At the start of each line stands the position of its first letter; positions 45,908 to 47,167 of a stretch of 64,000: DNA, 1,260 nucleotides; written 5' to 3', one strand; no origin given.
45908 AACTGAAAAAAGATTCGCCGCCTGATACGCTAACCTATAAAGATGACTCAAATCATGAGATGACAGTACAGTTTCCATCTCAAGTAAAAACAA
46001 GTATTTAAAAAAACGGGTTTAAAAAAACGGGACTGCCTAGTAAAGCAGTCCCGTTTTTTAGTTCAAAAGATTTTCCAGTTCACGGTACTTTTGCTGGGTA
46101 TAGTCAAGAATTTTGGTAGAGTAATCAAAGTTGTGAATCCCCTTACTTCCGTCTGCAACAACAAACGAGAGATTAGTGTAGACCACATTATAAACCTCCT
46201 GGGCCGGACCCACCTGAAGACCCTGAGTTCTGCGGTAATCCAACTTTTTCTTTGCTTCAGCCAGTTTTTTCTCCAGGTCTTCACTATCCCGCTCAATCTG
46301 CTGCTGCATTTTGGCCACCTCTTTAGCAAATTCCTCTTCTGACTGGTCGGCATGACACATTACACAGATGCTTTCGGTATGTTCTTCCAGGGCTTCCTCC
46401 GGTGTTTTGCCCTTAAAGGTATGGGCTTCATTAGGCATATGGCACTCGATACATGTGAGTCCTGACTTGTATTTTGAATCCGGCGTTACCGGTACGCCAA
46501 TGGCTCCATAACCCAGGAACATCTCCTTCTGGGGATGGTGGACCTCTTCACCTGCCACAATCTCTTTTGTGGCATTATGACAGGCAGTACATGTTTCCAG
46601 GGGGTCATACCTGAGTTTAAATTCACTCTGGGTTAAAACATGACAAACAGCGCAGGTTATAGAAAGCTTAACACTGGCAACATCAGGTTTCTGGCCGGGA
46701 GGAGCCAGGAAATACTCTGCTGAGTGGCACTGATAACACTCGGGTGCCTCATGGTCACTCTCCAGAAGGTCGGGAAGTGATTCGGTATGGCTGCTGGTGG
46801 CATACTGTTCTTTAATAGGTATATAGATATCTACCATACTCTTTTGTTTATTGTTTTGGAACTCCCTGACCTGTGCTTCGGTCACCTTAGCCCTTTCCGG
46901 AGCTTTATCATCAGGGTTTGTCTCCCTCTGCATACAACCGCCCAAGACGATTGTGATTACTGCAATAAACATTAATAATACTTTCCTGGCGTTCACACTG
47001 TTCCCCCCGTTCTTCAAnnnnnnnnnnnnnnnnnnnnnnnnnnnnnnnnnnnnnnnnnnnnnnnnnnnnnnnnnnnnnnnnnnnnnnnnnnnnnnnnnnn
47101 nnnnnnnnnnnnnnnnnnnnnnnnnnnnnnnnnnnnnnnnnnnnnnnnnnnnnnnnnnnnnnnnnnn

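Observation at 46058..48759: Chemoreceptor co-encoded with a pentaheme cytochrome c lipoprotein, inserted between tlyA and nadK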

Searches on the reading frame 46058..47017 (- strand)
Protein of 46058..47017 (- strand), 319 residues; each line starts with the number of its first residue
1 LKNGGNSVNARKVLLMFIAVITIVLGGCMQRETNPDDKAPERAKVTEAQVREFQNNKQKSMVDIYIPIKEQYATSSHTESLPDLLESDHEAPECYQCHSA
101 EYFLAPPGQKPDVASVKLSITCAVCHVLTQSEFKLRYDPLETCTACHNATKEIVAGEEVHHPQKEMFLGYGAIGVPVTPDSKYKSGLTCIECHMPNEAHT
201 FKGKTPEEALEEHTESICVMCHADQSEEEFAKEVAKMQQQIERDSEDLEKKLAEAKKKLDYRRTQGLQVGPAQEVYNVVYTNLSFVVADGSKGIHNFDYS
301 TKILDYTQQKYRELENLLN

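Call 3: search_protein_families(library=pfam, proteins=[window:46058-47017:-], max_evalue=0.01)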
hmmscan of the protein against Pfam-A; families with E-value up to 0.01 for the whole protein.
window:46058-47017:- (319 aa): 6 families
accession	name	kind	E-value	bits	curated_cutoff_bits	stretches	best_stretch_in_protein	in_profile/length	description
PF02335.20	Cytochrom_C552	-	1.4e-09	37.9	24.1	1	83-312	160-374/438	Cytochrome c552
PF14522.11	Cytochrome_C7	-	6.8e-07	29.5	24.8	2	90-148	12-67/67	Cytochrome c7 and related cytochrome c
PF22113.1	Mtrc-MtrF_II-IV_dom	-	2.6e-05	24.2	30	1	121-240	8-141/176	Outer membrane cytochrome MtrC/MtrF-like, domains II/IV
PF14537.11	Cytochrom_c3_2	-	5.6e-05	24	25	1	117-196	4-67/79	Cytochrome c3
PF09699.15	Paired_CXXCH_1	-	0.00019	21.5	20.6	0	122-151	9-40/41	Doubled CXXCH motif (Paired_CXXCH_1)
PF13435.11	Cytochrome_C554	-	0.00024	22.4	20.8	1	49-126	9-83/84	Cytochrome c554 and c-prime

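Call 4: search_protein_families(library=ncbifam, proteins=[window:46058-47017:-], max_evalue=0.01)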
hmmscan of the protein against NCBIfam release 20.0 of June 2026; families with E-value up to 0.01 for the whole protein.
window:46058-47017:- (319 aa): 9 families
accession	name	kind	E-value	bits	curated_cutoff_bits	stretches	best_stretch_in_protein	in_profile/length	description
TIGR03146.1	cyt_nit_nrfB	equivalog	1.8e-05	25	166.6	1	187-251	12-79/145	cytochrome c nitrite reductase pentaheme subunit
NF008339.0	PRK11125.1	equivalog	3.4e-05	22.7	595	1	51-256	176-358/487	ammonia-forming cytochrome c nitrite reductase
NF008659.0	PRK11659.1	equivalog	5e-05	23.1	184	1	187-240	47-102/188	cytochrome c nitrite reductase pentaheme subunit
TIGR03508.1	decahem_SO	subfamily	5.5e-05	22.8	192.2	0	185-233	33-88/258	DmsE family decaheme c-type cytochrome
NF040943.1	cytoc3_ExtM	equivalog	0.00018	20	800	1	177-255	256-332/599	selenite/tellurite reduction operon c-type cytochrome ExtM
TIGR03152.1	cyto_c552_HCOOH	exception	0.00023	20.1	692.5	1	184-255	242-315/441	ammonia-forming nitrite reductase cytochrome c552 subunit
NF041198.1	UshA_like_PCGU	equivalog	0.00047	18.9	275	1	186-231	472-517/519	UshA-like (seleno)protein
TIGR04257.1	nanowire_3heme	domain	0.0044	17.1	40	1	90-148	22-75/75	c(7)-type cytochrome triheme domain-containing protein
TIGR03507.1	decahem_SO1788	subfamily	0.0068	14.9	209.3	0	188-239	163-205/672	OmcA/MtrC family decaheme c-type cytochrome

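Call 6: find_homologous_proteins(query=window:46058-46996:-, max_evalue=0.001)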
Query window:46058-46996:- (312 aa): 30 proteins with E <= 0.001 among 1402 candidates.
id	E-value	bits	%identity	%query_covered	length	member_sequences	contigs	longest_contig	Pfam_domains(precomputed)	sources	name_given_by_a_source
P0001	3.4e-208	708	100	100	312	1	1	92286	PF02335.21,PF14522.12,PF22113.2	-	-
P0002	9.5e-174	595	83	100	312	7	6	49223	PF02335.21,PF14522.12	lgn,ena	-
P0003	4.1e-154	530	78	94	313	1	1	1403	PF09699.16,PF02335.21,PF14522.12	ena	-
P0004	6.5e-133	461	67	100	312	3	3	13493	PF02335.21,PF14522.12,PF22113.2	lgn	-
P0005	6.5e-132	457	66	100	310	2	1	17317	PF02335.21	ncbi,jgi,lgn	-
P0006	8.9e-126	437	65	97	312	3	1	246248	PF02335.21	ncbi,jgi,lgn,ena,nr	ncbi:MAG: hypothetical protein CVU89_09935 [Firmicutes bacterium HGW-Firmicutes-14]|nr:MAG: hypothet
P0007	5.5e-123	428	63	100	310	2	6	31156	PF02335.21,PF14522.12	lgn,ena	-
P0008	8.1e-123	428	63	100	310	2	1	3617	PF02335.21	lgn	-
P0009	2.5e-120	419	61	99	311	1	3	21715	PF02335.21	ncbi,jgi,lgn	-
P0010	7.0e-120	418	62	98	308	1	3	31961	PF02335.21,PF14522.12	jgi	jgi:formate-dependent nitrite reductase cytochrome c552 subunit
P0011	1.6e-119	417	69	87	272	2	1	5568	PF02335.21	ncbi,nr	ncbi:MAG: ammonia-forming cytochrome c nitrite reductase subunit c552, partial [bacterium]|nr:ammoni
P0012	2.9e-118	413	60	98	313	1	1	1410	PF02335.21,PF14522.12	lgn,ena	-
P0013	2.5e-115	403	62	94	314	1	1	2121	PF02335.21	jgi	-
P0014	1.1e-113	398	64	89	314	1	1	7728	PF02335.21,PF14522.12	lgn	-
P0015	1.0e-111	391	58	99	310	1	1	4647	PF02335.21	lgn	-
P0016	1.6e-111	390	56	100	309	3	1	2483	PF02335.21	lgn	-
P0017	6.1e-111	389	62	94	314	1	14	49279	PF02335.21,PF14522.12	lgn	-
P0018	2.7e-110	386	60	94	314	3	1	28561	PF02335.21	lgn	-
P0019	1.3e-109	384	56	97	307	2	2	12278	PF02335.21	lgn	-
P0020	2.0e-107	377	55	100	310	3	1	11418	PF02335.21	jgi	-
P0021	6.1e-107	375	57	98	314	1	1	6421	PF02335.21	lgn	-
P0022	8.1e-107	375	55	99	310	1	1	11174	PF02335.21,PF14522.12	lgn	-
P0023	1.4e-106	374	56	98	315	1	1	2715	PF02335.21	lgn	-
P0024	2.5e-105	370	55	99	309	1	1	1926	PF02335.21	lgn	-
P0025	1.7e-101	358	53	97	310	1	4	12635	PF02335.21,PF14522.12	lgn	-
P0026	1.6e-78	282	43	98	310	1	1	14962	PF09699.16,PF13435.12,PF02335.21,PF14522.12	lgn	-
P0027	2.4e-75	272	44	96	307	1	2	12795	PF09699.16,PF02335.21,PF14522.12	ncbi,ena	-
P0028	9.8e-67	243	41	88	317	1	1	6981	PF09699.16,PF13435.12,PF02335.21,PF14522.12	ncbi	-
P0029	1.1e-18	86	30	80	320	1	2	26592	PF09699.16,PF14522.12,PF22113.2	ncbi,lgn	ncbi:MAG: hypothetical protein WA131_10385 [Desulfitobacteriaceae bacterium]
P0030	6.7e-16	77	28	75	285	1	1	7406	PF09699.16,PF13435.12,PF14522.12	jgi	jgi:hypothetical protein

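Call 7: search_solved_structures(query=window:46058-46996:-, max_evalue=1, show_alignments=2)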
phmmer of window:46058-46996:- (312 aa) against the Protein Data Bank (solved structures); distinct sequences matched with E-value up to 1: 23.
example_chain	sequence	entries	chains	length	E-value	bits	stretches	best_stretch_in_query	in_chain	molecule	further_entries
6i5b_A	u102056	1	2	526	1.8e-41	145.7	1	65-307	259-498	Uncharacterized protein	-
6qvm_A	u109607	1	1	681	2.4e-12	50.1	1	69-223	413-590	Multiheme cytochrome cf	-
8bcx_A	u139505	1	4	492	0.0062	19.2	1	175-297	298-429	Nitrite reductase (cytochrome; ammonia-forming)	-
2ot4_A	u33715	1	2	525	0.0076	18.9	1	87-312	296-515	Eight-heme nitrite reductase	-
2zo5_A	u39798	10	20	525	0.0079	18.8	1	87-312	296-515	Eight-heme nitrite reductase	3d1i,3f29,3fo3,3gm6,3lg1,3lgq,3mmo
4q0t_A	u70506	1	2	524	0.0091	18.6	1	87-312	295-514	Eight-heme nitrite reductase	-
3owm_A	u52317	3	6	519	0.01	18.4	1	87-312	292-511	Eight-heme nitrite reductase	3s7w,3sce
3uu9_A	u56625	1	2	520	0.01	18.4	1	87-312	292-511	Eight-heme nitrite reductase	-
3rkh_A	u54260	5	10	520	0.01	18.4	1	87-312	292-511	Eight-heme nitrite reductase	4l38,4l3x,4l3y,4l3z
4q4u_A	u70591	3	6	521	0.011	18.4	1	87-312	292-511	Eight-heme nitrite reductase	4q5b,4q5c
9rmu_A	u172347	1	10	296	0.012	18.3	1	205-291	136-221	Pol protein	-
2rf7_A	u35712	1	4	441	0.015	18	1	177-288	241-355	Cytochrome c-552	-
1gu6_A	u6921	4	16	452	0.015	17.9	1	177-288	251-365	CYTOCHROME C552 | Cytochrome c-552 | Cytochrome c nitrite reductase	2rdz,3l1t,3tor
4wjy_A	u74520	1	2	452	0.016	17.9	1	177-288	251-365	Cytochrome c-552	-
7o7g_A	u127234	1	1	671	0.11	15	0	135-228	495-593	Extracellular iron oxide respiratory system surface decaheme cytochrome c component MtrC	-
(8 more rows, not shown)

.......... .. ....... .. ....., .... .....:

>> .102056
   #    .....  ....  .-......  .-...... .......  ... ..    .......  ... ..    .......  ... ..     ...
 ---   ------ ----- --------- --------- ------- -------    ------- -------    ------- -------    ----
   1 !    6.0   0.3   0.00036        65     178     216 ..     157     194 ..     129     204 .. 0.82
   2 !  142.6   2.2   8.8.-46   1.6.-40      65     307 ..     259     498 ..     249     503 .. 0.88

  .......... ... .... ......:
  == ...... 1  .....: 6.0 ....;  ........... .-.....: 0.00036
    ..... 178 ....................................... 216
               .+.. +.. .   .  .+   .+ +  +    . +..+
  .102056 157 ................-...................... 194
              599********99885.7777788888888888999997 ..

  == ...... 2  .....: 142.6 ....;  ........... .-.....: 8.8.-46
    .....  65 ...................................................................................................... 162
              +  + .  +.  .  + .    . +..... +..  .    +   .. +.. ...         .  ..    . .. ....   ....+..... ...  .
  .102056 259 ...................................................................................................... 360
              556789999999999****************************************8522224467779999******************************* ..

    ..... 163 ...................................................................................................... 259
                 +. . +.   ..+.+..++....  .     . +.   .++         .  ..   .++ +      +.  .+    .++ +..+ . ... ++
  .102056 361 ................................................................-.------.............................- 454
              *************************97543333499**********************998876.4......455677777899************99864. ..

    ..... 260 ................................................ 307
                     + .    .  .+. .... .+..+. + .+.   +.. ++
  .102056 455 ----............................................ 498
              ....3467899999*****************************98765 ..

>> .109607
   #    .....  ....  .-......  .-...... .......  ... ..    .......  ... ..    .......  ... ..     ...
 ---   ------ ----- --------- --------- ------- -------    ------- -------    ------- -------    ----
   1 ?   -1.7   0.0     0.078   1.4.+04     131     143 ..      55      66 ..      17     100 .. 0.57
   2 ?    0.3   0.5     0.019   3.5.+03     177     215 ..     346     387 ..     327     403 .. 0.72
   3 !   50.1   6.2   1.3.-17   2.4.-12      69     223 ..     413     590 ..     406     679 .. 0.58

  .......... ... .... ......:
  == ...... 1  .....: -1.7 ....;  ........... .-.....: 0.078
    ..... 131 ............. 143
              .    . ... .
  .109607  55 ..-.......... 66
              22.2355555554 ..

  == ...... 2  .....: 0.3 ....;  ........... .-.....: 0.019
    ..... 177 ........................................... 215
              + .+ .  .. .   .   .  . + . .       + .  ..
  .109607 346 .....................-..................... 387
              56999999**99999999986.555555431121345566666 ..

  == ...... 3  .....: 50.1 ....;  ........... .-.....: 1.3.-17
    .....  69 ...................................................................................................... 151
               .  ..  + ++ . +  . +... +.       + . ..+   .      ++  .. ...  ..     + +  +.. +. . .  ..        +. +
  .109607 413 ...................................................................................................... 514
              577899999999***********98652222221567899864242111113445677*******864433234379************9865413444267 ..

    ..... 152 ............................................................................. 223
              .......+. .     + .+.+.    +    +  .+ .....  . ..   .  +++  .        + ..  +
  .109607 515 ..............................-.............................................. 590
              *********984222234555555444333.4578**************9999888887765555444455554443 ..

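Call 10: find_related_loci(query=A1, collection=genome_contigs, flank=8000)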
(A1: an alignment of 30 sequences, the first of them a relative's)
Query A1 (312 aa) in genome_contigs; peptide patterns used: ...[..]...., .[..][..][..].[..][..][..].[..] (x = any residue, [..] = any of these).
24 stretches matched a pattern; 13 encode a relative of the query (tblastn E <= 1e-3); 13 distinct loci.
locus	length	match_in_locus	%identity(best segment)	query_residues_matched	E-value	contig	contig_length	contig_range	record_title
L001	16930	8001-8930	79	1-309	2e-171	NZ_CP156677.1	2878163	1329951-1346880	Phosphitispora sp. TUW77 chromosome, complete genome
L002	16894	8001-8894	86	14-311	7e-179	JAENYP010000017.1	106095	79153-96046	MAG: Thermincola ferriacetica isolate BL5_bin.1 BL5_bin1_NODE_95_length_106095_cov_55.951113, whole genome shotgun seque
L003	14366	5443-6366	66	1-311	2e-139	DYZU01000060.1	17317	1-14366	MAG TPA_asm: Thermincola sp. isolate AfrMine_TT107_49_105 k141_18234, whole genome shotgun sequence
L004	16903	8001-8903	65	8-311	7e-132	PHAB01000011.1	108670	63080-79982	MAG: Firmicutes bacterium HGW-Firmicutes-14 08E140C01_scaffold_197, whole genome shotgun sequence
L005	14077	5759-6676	61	4-311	2e-126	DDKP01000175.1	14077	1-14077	MAG TPA_asm: Firmicutes bacterium UBA2595 UBA2595_contig_435, whole genome shotgun sequence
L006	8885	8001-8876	60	20-311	2e-117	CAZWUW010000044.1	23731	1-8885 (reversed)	MAG TPA_asm: uncultured Eubacteriales bacterium isolate SRP302447_co1_816 genome assembly, contig: NODE_5730_length_2373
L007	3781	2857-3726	61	19-311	2e-115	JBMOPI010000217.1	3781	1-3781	MAG: Bacillota bacterium isolate Betzabe_MAG124 MAG124_217, whole genome shotgun sequence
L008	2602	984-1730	52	55-303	3e-90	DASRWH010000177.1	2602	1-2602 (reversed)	MAG TPA_asm: Candidatus Deferrimicrobium sp. isolate SMAG_U10642 k141_559100, whole genome shotgun sequence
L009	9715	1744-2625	44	5-303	4e-81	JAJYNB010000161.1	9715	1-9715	MAG: Bacillota bacterium isolate DBS2-4.bin25 NODE_12843_length_9715_cov_1.30361, whole genome shotgun sequence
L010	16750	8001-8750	34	65-312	2e-35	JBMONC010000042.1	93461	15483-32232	MAG: Bacillota bacterium isolate Betzabe_MAG066 MAG066_42, whole genome shotgun sequence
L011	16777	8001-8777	28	64-311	2e-23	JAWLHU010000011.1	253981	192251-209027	MAG: Symbiobacteriaceae bacterium isolate 30dZY2.bin.8 NODE_114_length_253981_cov_37.706289, whole genome shotgun sequen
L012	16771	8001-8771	27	64-311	4e-21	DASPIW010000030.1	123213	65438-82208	MAG TPA_asm: Symbiobacteriaceae bacterium isolate SMAG_U11993 k141_156678, whole genome shotgun sequence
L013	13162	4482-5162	26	64-298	2e-16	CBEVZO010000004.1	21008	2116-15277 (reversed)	MAG TPA_asm: uncultured Anaerolineae bacterium isolate SRR15668623_binner12_Refined_42 genome assembly, contig: ERZ26872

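Call 14: find_related_loci(query=A1, collection=metagenome_contigs, flank=6000)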
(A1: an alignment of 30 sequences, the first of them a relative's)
Query A1 (312 aa) in metagenome_contigs; peptide patterns used: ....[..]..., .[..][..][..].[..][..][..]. (x = any residue, [..] = any of these).
228 stretches matched a pattern; 4 encode a relative of the query (tblastn E <= 1e-3); 4 distinct loci.
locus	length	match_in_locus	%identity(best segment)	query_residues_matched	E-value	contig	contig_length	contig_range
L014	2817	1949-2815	57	1-291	7e-112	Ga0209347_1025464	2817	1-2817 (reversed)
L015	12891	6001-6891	42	5-303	4e-79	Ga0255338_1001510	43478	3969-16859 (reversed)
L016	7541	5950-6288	25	110-231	3e-8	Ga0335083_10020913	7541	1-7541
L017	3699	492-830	25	110-231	4e-8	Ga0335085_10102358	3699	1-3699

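Call 24: predict_structure(alignment_id=A1)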
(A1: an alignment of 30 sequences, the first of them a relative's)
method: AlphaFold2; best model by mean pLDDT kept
length: 312 residues; sequences in the alignment: 30
mean_pLDDT: 63.6   pTM: 0.45
mean pLDDT of the five models: 63.6, 54.8, 54.1, 53.0, 52.0
residues with pLDDT >= 90: 36; 70-90: 85; 50-70: 98; < 50: 93
segments of 3 or more residues with pLDDT < 50: 22-38, 53-65, 121-126, 140-143, 146-176, 180-183, 190-197
pLDDT, mean of each block of 10 residues (from residue 1): 80 74 44 47 60 40 51 77 76 79 86 65 48 51 44 40 43 45 49 47 55 53 68 87 94 95 83 65 57 70 92 92
secondary structure, 60 per line:
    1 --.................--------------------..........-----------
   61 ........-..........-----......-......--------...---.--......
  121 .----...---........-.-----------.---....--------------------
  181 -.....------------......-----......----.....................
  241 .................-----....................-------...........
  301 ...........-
elements in order: H3-19 H40-49 H61-68 H70-79 H85-90 H93-97 H115-118 E119-121 E126-128 H132-139 H157-160 H182-186 H199-204 H210-215 H220-257 H263-282 H290-311

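Call 28: find_encoding_contigs(protein=P0028, flank=6000, max_places=3)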
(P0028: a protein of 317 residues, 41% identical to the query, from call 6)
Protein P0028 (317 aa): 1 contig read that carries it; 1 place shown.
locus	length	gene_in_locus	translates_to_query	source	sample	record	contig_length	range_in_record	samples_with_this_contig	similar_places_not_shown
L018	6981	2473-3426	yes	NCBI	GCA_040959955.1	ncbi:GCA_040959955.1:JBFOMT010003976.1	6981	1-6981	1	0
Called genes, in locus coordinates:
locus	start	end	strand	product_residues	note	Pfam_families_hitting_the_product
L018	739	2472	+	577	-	PF00672:HAMP, PF00015:MCPsignal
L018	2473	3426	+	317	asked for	PF09699:Paired_CXXCH_1 (faint), PF13435:Cytochrome_C554 (faint), PF14522:Cytochrome_C7 (weak), PF02335:Cytochrom_C552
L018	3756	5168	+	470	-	PF00753:Lactamase_B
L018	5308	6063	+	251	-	PF13489:Methyltransf_23, PF01209:Ubie_methyltran, PF13847:Methyltransf_31, PF08241:Methyltransf_11, PF08242:Methyltransf_12, PF13649:Methyltransf_25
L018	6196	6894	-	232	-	PF00072:Response_reg, PF00486:Trans_reg_C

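Call 29: find_encoding_contigs(protein=P0029, flank=6000, max_places=3)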
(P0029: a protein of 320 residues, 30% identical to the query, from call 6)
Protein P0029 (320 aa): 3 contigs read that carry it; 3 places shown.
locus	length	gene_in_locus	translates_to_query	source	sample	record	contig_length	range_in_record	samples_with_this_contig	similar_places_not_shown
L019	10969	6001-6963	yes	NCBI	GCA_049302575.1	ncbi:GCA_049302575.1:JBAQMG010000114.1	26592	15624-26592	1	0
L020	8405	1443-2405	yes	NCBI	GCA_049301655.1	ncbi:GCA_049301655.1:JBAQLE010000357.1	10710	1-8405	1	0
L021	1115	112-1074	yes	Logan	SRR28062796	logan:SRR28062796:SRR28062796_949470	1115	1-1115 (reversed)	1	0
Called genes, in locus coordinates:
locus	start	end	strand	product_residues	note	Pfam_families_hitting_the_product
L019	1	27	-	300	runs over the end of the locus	PF00696:AA_kinase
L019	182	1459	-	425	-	PF01960:ArgJ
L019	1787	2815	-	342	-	PF01118:Semialdhyde_dh, PF22698:Semialdhyde_dhC_1, PF02774:Semialdhyde_dhC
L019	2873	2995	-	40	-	-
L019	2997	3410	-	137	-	-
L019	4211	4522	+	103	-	-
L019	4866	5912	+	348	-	PF05762:VWA_CoxE (faint), PF00092:VWA, PF13519:VWA_2, PF13768:VWA_3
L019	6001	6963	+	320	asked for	PF22113:Mtrc-MtrF_II-IV_dom (faint), PF09699:Paired_CXXCH_1 (faint), PF14522:Cytochrome_C7 (faint)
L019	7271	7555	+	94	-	-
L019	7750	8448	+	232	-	PF12800:Fer4_4 (faint), PF13237:Fer4_10 (weak), PF13247:Fer4_11, PF12838:Fer4_7 (weak), PF13187:Fer4_9 (weak), PF12797:Fer4_2 (weak), PF12837:Fer4_6, PF00037:Fer4 (weak)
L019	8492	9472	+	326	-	PF03916:NrfD, PF14589:NrfD_2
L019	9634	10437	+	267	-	PF14537:Cytochrom_c3_2 (faint)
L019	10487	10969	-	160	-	?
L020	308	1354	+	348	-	PF05762:VWA_CoxE (faint), PF00092:VWA, PF13519:VWA_2, PF13768:VWA_3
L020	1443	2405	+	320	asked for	PF22113:Mtrc-MtrF_II-IV_dom (faint), PF09699:Paired_CXXCH_1 (faint), PF14522:Cytochrome_C7 (faint)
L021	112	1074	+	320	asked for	PF22113:Mtrc-MtrF_II-IV_dom (faint), PF09699:Paired_CXXCH_1 (faint), PF14522:Cytochrome_C7 (faint)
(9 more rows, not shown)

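Call 30: find_encoding_contigs(protein=P0030, flank=6000, max_places=3)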
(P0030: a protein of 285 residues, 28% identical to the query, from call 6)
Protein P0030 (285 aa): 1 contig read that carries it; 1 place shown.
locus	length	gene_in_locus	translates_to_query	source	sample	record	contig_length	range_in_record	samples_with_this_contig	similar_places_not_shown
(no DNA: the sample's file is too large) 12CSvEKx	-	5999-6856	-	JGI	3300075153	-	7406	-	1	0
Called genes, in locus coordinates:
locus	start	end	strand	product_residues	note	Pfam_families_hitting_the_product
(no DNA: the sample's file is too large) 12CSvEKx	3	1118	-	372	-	?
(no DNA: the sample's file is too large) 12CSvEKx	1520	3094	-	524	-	PF01262:AlaDh_PNT_C (faint), PF03486:HI0933_like (faint), PF00890:FAD_binding_2, PF01266:DAO (weak)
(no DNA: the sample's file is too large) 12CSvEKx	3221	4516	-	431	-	PF03600:CitMHS (faint), PF16980:CitMHS_2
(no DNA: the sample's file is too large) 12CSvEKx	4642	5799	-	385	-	PF00248:Aldo_ket_red, PF12838:Fer4_7 (faint), PF13183:Fer4_8 (faint), PF13237:Fer4_10 (faint)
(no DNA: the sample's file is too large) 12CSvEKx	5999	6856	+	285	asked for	PF09699:Paired_CXXCH_1 (faint), PF14522:Cytochrome_C7 (faint), PF13435:Cytochrome_C554 (weak)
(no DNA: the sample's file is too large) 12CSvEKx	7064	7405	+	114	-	?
